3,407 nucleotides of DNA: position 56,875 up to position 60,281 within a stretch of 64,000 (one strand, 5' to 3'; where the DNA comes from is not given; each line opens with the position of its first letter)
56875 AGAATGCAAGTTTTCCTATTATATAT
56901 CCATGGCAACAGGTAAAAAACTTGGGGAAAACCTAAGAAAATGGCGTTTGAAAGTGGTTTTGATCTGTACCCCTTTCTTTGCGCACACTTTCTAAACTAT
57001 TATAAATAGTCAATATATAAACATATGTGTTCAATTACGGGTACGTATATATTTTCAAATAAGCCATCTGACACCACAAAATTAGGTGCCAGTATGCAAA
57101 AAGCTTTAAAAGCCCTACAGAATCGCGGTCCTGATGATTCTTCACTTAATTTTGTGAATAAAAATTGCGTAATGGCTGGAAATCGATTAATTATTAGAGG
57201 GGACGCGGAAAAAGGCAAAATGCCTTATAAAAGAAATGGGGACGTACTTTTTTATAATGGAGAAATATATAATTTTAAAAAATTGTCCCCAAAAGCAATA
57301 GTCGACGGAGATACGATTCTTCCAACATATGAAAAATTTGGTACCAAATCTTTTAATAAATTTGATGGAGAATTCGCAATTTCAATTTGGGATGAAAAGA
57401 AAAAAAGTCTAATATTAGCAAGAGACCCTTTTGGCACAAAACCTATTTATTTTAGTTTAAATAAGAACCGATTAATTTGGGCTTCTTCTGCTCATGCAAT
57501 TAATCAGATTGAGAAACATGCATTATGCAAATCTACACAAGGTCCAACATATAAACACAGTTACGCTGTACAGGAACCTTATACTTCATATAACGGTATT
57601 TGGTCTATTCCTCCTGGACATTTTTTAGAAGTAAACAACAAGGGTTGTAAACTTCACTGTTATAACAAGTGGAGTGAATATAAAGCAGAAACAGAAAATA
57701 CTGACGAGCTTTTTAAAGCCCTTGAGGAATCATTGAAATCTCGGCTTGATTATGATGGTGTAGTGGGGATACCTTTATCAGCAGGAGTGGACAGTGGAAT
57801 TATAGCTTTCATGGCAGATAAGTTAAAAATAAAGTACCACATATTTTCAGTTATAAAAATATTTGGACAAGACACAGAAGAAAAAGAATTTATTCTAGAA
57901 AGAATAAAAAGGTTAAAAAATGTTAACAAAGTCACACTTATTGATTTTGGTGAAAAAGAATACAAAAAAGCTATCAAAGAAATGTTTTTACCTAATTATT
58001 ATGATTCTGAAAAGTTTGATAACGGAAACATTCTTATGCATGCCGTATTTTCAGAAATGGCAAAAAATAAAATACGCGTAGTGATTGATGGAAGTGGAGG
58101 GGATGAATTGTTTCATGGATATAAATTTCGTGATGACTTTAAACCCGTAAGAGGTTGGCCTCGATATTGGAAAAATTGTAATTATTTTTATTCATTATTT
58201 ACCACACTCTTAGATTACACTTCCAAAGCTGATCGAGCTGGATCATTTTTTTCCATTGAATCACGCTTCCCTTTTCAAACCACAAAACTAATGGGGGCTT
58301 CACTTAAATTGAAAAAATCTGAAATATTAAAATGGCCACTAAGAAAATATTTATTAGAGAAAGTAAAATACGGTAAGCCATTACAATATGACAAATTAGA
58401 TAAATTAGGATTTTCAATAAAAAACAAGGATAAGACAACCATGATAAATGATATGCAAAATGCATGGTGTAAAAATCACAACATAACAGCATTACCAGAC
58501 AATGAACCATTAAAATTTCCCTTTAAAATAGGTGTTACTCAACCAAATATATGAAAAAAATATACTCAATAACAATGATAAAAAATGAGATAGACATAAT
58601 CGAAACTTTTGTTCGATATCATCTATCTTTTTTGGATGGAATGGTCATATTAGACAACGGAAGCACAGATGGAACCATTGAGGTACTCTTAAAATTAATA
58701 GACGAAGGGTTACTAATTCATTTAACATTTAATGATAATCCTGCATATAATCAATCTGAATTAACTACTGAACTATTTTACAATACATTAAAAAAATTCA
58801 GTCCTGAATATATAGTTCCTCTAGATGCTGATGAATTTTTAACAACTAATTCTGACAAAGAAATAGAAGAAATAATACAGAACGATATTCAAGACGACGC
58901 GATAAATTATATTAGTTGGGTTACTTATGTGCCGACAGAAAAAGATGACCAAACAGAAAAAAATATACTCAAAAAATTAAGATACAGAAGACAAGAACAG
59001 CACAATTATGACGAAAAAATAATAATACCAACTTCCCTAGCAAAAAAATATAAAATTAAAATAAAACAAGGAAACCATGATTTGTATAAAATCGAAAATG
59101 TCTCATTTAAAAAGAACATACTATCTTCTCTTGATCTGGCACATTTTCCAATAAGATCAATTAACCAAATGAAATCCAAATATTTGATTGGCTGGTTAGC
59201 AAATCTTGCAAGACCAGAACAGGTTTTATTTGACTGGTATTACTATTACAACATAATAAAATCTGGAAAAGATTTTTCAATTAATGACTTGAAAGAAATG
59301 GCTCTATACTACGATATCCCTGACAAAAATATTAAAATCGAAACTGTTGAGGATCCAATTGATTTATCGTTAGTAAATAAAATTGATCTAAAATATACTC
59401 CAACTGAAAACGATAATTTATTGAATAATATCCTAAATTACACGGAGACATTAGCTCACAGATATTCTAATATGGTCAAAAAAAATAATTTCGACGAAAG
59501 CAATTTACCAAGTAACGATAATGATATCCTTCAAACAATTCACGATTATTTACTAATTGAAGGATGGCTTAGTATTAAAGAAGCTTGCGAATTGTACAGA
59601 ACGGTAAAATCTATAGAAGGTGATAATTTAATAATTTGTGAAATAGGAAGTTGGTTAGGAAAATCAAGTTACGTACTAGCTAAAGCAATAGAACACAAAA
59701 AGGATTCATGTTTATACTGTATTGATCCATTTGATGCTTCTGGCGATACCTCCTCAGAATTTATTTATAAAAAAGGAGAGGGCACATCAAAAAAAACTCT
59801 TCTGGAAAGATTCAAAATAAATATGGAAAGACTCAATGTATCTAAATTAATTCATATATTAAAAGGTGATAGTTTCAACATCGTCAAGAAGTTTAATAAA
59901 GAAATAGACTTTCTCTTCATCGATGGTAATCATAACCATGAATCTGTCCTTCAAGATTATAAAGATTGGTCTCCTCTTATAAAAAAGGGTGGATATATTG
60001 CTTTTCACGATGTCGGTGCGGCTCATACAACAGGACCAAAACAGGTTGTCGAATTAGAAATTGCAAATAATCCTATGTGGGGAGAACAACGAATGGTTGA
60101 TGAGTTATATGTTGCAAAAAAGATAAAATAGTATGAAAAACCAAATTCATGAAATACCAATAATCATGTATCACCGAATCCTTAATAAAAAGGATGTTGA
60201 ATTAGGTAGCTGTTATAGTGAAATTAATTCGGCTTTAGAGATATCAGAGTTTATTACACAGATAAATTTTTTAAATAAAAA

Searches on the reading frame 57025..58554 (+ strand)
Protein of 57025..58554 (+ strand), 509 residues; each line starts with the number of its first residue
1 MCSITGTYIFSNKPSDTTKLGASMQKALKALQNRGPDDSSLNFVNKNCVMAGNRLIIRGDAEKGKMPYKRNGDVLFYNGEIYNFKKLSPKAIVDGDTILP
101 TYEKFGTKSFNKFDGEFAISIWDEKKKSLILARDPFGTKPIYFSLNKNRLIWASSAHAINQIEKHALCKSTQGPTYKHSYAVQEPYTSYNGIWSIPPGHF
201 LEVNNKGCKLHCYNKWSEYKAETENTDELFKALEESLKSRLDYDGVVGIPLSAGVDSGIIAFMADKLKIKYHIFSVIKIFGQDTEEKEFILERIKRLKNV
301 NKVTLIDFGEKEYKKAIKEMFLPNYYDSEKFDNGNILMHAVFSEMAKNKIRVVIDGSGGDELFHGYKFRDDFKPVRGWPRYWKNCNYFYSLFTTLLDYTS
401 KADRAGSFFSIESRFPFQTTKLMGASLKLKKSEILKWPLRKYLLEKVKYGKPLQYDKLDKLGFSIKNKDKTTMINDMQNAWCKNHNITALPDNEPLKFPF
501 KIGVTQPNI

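Call 79: search_protein_families(library=pfam, proteins=[window:57025-58554:+], max_evalue=0.00001)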
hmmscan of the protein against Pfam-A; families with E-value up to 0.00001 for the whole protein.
window:57025-58554:+ (509 aa): 3 families
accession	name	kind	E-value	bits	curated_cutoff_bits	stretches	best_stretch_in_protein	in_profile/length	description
PF00733.27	Asn_synthase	-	1e-22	81.7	21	1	231-371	4-139/354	Asparagine synthase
PF13537.11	GATase_7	-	1.7e-21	77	25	1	53-160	2-122/123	Glutamine amidotransferase domain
PF13522.11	GATase_6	-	1.6e-20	73.9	27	1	36-154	1-129/130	Glutamine amidotransferase domain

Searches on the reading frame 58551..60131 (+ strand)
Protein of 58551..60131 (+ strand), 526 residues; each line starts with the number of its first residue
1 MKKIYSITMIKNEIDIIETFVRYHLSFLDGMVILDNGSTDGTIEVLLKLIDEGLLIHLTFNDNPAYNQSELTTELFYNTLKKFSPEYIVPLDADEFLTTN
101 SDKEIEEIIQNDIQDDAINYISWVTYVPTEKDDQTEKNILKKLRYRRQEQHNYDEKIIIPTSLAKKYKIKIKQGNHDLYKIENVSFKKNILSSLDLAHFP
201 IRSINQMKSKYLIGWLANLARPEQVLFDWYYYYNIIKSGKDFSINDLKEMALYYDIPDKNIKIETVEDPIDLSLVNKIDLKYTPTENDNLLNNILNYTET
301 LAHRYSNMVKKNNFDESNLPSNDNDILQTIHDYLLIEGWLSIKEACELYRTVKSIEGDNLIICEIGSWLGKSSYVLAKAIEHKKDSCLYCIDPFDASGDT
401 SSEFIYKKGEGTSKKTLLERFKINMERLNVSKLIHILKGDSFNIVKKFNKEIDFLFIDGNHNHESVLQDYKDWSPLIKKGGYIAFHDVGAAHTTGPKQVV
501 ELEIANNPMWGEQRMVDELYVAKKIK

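Call 79: search_protein_families(library=pfam, proteins=[window:58551-60131:+], max_evalue=0.00001)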
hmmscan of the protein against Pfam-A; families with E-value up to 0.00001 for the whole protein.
window:58551-60131:+ (526 aa): 2 families
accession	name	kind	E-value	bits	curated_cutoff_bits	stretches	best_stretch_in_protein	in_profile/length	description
PF13578.12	Methyltransf_24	-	1.8e-24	87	26.3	1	363-488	1-105/105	Methyltransferase domain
PF13704.12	Glyco_tranf_2_4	-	1.6e-11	45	27.5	1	11-105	1-94/98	Glycosyl transferase family 2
